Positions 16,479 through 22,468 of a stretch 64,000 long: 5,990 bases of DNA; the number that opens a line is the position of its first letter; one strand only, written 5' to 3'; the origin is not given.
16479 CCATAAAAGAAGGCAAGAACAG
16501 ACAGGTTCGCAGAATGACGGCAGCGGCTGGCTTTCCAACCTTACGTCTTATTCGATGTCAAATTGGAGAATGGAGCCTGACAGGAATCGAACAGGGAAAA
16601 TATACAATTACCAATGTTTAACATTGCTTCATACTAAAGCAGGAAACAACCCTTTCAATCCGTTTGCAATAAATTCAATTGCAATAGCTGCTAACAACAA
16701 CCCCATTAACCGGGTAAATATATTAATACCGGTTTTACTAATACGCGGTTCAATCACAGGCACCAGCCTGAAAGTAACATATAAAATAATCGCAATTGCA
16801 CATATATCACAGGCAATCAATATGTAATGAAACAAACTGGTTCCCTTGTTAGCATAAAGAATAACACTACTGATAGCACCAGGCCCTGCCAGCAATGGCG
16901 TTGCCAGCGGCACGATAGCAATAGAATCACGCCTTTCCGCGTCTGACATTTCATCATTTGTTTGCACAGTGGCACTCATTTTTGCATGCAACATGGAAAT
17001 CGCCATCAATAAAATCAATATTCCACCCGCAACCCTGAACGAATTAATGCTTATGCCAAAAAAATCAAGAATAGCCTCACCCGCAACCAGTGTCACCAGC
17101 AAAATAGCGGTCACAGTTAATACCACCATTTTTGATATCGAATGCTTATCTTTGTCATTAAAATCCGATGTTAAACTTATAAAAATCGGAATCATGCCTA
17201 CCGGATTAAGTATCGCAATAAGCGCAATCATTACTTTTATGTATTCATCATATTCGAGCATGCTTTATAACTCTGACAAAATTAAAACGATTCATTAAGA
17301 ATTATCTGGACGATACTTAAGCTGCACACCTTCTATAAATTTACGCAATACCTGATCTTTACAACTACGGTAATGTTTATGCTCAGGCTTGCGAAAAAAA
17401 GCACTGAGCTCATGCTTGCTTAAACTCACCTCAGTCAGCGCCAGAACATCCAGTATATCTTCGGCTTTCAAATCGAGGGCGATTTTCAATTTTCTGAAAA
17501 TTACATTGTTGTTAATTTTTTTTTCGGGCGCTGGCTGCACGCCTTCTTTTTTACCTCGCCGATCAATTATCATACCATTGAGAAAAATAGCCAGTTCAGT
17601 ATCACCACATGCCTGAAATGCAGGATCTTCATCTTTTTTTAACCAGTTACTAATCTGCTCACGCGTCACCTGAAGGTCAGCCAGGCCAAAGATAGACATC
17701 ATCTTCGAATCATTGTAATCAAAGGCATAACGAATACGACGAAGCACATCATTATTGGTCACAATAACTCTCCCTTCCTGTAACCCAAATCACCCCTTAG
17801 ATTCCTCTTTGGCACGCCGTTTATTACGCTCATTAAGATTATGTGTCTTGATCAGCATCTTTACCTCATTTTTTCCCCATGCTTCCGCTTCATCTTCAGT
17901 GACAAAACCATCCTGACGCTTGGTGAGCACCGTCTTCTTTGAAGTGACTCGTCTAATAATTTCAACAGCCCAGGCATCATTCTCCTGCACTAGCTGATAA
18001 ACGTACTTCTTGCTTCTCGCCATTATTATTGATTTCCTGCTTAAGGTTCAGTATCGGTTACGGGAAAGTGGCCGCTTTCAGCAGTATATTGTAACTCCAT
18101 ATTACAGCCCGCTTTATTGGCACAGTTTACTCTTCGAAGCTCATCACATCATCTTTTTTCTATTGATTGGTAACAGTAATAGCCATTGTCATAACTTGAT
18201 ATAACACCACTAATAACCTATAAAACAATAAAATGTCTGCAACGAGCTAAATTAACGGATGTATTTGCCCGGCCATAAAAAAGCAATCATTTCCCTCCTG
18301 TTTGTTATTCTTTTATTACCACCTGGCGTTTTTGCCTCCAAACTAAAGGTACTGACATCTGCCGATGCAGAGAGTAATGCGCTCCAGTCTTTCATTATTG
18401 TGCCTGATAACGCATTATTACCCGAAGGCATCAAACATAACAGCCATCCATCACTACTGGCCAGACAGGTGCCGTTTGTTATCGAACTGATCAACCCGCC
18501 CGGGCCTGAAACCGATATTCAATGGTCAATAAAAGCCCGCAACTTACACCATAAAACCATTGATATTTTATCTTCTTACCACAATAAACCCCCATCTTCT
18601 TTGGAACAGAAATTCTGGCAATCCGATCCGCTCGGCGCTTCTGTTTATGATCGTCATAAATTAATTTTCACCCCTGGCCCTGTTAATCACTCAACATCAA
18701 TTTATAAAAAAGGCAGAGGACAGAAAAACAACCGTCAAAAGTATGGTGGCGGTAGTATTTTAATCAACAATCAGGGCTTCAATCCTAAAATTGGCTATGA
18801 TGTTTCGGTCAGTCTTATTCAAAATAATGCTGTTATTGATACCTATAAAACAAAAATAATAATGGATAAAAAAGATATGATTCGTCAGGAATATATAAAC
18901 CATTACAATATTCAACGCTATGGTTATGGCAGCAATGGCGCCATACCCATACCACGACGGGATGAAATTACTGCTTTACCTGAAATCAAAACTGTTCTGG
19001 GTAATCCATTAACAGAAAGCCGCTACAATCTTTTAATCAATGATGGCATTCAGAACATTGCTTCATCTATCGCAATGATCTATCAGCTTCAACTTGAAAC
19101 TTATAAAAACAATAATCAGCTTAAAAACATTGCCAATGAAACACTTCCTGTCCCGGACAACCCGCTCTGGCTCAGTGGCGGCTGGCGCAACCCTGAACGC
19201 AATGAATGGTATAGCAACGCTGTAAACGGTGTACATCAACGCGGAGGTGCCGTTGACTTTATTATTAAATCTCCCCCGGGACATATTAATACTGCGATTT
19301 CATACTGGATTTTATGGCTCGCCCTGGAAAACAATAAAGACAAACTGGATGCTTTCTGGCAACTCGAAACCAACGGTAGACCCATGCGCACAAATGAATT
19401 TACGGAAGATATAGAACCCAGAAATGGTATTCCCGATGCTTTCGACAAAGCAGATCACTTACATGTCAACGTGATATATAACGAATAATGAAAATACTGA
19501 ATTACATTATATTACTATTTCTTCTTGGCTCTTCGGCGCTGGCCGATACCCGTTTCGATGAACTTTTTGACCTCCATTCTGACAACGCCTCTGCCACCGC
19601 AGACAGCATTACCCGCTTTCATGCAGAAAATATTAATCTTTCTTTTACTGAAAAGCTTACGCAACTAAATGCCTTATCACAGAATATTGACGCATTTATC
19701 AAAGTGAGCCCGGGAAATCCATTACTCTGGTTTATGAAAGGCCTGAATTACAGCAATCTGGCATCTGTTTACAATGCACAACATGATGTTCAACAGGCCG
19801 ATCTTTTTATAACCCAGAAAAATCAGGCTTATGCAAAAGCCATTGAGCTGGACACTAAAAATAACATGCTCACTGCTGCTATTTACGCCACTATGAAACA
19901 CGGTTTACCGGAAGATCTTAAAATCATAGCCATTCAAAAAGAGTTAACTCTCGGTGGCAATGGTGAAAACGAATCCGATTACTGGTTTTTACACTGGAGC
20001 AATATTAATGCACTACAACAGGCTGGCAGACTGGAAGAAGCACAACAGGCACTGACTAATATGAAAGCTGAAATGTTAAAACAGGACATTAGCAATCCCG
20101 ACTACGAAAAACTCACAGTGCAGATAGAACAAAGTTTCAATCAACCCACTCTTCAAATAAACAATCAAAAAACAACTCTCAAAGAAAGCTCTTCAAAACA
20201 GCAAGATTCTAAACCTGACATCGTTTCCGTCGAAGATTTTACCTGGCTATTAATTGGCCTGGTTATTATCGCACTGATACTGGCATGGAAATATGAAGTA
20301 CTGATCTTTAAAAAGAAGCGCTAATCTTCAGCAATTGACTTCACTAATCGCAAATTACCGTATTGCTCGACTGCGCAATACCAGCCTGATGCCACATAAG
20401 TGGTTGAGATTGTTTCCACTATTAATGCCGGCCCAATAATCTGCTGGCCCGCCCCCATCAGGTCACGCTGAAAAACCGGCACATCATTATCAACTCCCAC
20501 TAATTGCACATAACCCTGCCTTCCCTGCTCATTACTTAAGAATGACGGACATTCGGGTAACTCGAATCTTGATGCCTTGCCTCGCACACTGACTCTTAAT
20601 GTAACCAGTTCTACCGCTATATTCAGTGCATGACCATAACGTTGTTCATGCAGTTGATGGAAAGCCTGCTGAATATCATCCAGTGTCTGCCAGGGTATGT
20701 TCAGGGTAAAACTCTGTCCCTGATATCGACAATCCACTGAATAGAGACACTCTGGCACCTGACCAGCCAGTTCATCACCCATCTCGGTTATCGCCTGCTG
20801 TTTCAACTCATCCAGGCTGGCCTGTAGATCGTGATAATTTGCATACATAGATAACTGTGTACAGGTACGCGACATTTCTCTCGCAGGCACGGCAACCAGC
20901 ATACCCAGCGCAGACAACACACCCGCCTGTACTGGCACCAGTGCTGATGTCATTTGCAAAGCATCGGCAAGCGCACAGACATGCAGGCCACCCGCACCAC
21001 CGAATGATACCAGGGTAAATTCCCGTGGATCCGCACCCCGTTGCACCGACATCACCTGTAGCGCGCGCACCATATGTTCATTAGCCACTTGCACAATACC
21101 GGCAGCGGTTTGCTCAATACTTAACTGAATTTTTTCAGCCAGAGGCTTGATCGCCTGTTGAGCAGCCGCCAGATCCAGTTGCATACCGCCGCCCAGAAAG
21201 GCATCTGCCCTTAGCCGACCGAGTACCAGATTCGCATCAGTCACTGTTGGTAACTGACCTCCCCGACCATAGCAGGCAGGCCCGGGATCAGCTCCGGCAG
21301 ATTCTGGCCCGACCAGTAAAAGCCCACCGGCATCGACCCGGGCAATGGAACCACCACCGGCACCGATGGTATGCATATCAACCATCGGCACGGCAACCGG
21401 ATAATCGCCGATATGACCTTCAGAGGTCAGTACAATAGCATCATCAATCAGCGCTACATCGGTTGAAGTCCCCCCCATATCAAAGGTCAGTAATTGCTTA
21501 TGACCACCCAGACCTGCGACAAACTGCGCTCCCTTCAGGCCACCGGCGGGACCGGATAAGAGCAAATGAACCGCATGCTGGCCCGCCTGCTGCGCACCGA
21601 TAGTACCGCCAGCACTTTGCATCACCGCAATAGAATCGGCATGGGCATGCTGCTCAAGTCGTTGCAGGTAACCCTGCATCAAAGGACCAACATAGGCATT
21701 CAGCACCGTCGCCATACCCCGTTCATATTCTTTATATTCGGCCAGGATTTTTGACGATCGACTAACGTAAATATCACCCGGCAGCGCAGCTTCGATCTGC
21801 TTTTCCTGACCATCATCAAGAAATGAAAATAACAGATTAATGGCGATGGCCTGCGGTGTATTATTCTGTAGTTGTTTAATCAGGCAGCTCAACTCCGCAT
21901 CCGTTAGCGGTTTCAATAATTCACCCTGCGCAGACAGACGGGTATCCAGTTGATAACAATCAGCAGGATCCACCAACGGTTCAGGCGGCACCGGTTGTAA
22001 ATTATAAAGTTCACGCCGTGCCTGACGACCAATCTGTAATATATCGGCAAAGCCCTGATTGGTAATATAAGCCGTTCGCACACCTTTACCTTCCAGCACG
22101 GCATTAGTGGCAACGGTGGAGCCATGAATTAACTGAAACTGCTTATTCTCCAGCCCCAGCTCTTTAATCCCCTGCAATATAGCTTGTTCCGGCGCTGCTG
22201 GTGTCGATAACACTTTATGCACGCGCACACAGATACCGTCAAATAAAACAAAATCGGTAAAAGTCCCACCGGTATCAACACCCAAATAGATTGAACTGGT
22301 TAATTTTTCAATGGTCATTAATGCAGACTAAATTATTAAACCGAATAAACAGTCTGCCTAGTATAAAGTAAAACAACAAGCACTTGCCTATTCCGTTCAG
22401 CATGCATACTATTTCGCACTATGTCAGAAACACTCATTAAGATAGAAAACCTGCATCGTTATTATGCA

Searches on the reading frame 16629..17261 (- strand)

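Call 17: search_protein_families(library=ncbifam, proteins=[window:16629-17261:-], max_evalue=0.00001)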
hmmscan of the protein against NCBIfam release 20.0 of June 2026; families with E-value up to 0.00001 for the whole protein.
window:16629-17261:- (210 aa): 4 families
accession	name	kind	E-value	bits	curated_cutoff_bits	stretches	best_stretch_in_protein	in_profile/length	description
NF008320.0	PRK11111.1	equivalog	2.3e-69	233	216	1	2-210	6-214/215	YchE family NAAT transporter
TIGR00427.1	TIGR00427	subfamily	4.7e-62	209.3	99.2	1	5-202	5-201/201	NAAT family transporter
NF008228.0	PRK10995.1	equivalog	6.4e-41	140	162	1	10-205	11-216/223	MarC family NAAT transporter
NF008010.0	PRK10739.1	equivalog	8.2e-23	81.4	215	1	6-203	3-192/197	YhgN family NAAT transporter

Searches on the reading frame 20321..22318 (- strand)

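Call 51: search_protein_families(library=pfam, proteins=[window:20321-22318:-], max_evalue=0.00001)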
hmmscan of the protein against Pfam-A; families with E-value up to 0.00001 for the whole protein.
window:20321-22318:- (665 aa): 2 families
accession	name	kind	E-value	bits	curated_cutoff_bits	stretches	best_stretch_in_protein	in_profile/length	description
PF01968.24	Hydantoinase_A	-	2e-89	300.1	22.9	1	200-479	1-288/291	Hydantoinase/oxoprolinase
PF05378.19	Hydant_A_N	-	1.3e-40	139.4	25.2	1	12-178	2-171/176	Hydantoinase/oxoprolinase N-terminal region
